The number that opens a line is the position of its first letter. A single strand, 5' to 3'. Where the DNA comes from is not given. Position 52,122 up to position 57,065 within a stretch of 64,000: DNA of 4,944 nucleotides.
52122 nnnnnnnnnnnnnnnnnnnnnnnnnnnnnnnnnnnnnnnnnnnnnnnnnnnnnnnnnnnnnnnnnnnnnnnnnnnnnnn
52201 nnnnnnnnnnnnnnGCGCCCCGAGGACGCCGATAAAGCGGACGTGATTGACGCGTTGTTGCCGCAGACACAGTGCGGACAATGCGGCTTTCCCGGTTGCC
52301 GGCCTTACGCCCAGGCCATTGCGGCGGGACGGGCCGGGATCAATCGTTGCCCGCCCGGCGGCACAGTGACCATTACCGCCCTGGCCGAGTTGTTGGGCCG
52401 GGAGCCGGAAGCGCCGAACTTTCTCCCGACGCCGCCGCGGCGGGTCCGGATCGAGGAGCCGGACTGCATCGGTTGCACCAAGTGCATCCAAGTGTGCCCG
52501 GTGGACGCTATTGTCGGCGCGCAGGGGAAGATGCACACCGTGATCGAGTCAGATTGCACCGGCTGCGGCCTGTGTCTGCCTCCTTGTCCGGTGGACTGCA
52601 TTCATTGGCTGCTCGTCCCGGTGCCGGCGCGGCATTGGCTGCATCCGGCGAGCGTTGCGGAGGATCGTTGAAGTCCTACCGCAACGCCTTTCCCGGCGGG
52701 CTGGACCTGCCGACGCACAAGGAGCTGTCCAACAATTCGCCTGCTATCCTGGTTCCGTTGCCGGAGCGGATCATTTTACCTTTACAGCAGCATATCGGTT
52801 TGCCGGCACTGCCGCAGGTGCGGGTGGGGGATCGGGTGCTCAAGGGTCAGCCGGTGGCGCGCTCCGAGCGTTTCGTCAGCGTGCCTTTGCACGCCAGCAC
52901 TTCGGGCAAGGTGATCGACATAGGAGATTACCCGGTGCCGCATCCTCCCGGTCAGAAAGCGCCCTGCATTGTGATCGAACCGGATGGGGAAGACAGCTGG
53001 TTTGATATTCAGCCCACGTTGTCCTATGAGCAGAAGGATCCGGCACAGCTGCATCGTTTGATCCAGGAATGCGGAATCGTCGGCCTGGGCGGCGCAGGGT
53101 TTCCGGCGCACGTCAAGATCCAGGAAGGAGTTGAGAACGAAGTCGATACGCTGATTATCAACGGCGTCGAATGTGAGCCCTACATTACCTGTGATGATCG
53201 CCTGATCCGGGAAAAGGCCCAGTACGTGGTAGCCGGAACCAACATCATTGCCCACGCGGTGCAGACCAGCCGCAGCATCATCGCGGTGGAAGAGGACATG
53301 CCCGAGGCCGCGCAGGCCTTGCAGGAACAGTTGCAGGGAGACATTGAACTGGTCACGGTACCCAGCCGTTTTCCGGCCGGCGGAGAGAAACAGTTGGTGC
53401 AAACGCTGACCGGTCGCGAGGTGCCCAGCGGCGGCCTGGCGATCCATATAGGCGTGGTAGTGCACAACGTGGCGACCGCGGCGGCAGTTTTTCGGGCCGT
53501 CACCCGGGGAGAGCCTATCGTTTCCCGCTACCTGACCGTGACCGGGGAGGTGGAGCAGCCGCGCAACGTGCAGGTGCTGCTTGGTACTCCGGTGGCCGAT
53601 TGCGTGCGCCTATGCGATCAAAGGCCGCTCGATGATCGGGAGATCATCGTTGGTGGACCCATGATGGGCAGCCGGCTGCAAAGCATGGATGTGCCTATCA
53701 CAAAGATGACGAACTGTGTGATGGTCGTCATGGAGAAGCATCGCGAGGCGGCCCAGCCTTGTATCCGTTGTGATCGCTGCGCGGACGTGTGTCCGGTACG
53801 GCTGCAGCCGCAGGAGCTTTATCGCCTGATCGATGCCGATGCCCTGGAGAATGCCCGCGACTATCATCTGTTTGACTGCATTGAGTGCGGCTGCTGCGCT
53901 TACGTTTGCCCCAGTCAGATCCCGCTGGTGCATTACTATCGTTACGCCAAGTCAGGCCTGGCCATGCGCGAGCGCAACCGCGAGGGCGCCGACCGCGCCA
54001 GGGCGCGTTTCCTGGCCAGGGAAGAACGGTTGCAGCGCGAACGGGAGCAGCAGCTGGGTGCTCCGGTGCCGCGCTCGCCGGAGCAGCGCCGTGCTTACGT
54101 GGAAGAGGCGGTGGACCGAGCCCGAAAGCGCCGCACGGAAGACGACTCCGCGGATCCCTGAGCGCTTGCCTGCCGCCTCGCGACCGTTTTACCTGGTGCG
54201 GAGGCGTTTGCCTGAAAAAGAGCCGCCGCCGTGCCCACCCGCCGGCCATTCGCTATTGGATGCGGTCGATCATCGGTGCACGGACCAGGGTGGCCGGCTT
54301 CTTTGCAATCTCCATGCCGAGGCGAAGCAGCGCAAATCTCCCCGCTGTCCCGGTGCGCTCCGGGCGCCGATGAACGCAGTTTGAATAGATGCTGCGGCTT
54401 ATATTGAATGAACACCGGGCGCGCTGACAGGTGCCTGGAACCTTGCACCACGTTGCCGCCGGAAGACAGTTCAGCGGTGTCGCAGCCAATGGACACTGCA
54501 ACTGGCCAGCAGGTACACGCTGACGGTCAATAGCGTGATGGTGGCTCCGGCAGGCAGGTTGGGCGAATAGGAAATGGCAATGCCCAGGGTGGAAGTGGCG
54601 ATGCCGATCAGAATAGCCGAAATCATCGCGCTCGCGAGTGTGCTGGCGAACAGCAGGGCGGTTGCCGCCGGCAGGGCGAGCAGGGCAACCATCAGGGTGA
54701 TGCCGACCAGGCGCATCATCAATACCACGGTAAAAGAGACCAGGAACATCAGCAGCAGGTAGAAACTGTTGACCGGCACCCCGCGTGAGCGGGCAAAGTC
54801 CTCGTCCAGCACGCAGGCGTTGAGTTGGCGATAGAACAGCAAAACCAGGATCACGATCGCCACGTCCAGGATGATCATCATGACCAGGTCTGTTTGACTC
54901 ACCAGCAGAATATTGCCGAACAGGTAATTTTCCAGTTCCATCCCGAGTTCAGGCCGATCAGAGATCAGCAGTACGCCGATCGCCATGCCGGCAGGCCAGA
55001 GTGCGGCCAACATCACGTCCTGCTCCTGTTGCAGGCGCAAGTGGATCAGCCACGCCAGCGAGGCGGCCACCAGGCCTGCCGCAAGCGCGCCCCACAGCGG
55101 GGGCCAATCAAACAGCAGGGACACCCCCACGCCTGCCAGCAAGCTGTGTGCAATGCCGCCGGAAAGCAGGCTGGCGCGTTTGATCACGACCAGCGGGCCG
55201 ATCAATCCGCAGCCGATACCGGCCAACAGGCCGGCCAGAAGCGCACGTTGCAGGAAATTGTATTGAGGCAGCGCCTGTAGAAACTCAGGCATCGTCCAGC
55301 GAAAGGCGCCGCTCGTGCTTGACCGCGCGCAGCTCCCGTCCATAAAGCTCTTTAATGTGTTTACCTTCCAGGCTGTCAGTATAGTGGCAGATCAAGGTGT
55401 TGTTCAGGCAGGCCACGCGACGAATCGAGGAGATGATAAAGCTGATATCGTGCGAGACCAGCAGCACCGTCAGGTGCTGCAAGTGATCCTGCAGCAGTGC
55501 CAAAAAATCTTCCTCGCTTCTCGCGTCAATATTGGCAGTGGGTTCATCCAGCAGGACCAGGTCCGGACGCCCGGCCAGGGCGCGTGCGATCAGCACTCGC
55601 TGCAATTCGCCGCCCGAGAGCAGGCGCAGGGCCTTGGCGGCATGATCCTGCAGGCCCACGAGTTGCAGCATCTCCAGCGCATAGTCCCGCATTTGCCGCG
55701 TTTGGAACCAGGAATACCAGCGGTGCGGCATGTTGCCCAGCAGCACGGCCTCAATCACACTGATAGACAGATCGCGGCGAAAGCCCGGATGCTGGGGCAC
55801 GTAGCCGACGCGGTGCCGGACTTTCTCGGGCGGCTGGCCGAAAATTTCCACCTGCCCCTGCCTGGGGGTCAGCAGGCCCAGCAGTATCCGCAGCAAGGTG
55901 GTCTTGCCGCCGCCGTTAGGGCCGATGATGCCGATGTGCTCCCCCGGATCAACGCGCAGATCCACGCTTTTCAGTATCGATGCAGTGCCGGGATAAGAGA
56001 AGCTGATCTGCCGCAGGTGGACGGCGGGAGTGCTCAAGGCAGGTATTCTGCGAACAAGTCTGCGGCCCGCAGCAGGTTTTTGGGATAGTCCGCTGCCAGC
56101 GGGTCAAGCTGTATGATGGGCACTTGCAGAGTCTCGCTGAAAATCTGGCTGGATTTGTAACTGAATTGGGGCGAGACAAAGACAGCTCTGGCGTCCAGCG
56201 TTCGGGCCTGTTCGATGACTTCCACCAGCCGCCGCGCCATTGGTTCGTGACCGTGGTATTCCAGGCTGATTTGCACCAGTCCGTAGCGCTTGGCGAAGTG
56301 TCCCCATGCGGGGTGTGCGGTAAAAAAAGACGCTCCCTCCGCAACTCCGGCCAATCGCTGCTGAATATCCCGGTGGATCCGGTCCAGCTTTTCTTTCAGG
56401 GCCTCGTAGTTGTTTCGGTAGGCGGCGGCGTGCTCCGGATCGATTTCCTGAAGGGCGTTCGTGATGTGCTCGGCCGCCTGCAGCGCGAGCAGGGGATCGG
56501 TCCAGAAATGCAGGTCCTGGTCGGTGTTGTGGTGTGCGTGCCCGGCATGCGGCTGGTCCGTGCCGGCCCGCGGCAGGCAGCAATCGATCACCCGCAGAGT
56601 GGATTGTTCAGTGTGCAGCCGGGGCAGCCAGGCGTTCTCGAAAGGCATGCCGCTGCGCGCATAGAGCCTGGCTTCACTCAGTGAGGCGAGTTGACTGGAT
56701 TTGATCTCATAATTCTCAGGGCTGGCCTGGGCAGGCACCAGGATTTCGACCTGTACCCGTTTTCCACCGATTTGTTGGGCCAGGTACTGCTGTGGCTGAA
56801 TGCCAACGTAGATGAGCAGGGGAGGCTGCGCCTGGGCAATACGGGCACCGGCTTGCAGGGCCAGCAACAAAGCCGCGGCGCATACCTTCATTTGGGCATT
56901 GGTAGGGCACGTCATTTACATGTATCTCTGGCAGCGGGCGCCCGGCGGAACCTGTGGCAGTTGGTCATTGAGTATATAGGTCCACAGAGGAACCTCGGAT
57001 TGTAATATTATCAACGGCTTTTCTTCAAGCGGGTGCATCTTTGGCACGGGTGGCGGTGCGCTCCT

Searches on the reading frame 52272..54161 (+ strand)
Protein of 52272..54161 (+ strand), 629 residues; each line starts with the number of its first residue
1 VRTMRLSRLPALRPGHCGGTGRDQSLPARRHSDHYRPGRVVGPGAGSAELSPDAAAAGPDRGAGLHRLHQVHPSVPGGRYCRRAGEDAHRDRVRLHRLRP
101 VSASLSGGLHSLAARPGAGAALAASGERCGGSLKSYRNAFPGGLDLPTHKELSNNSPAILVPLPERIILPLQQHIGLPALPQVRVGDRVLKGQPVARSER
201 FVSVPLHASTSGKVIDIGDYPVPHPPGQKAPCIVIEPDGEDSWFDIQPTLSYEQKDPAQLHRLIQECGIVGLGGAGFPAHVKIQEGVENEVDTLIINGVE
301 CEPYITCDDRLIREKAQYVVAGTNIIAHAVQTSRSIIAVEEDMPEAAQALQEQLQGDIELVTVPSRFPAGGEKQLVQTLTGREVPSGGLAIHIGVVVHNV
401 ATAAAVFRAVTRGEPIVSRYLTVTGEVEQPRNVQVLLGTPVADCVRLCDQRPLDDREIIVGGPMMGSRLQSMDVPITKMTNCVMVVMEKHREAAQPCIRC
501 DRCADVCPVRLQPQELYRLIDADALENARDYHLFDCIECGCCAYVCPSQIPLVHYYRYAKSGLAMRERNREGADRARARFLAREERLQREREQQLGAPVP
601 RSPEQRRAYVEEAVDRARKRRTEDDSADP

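Call 86: search_protein_families(library=pfam, proteins=[window:52272-54161:+], max_evalue=0.00001)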
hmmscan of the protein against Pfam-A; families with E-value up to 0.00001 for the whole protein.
window:52272-54161:+ (629 aa): 6 families
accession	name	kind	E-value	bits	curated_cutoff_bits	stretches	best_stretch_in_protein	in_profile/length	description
PF01512.22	Complex1_51K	-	2.4e-48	164.3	31.2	1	264-407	1-149/150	Nuo51 FMN-binding domain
PF13375.12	RnfC_N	-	1.4e-32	112.1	25.6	1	139-240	2-101/101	RnfC Barrel sandwich hybrid domain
PF13237.11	Fer4_10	-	1.4e-07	31.8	25.5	1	494-547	6-53/53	4Fe-4S dicluster domain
PF13183.11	Fer4_8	-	4.1e-07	30.9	27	1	494-550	2-68/68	4Fe-4S dicluster domain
PF10531.15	SLBB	-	8.4e-07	29.2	27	1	421-448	2-29/55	SLBB domain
PF12838.12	Fer4_7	-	1.1e-06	29.5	27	1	497-550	2-52/52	4Fe-4S dicluster domain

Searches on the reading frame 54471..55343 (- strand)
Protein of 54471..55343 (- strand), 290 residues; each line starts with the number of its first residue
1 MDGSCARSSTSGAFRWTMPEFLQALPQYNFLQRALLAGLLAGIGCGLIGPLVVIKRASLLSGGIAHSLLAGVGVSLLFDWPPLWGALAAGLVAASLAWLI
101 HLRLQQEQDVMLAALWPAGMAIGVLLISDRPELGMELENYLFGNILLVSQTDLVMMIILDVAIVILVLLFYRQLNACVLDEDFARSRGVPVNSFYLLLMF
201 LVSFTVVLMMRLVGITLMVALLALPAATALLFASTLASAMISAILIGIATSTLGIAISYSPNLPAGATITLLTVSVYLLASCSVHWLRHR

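Call 86: search_protein_families(library=pfam, proteins=[window:54471-55343:-], max_evalue=0.00001)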
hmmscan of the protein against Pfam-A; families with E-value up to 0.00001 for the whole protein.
window:54471-55343:- (290 aa): 2 families
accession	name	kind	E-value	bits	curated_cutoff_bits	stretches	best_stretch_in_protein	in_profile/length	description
PF00950.22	ABC-3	-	7.9e-68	229.2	20.1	1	27-281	1-255/258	ABC 3 transport family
PF01032.23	FecCD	-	2.1e-10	40.6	26.5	1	74-273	94-301/311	FecCD transport family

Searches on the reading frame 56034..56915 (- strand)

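Call 86: search_protein_families(library=pfam, proteins=[window:56034-56915:-], max_evalue=0.00001)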
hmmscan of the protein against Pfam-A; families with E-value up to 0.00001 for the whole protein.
window:56034-56915:- (293 aa): 1 family
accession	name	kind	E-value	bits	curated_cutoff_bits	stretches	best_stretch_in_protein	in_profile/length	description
PF01297.22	ZnuA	-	3.7e-57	194.2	29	1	35-279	1-251/263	Zinc-uptake complex component A periplasmic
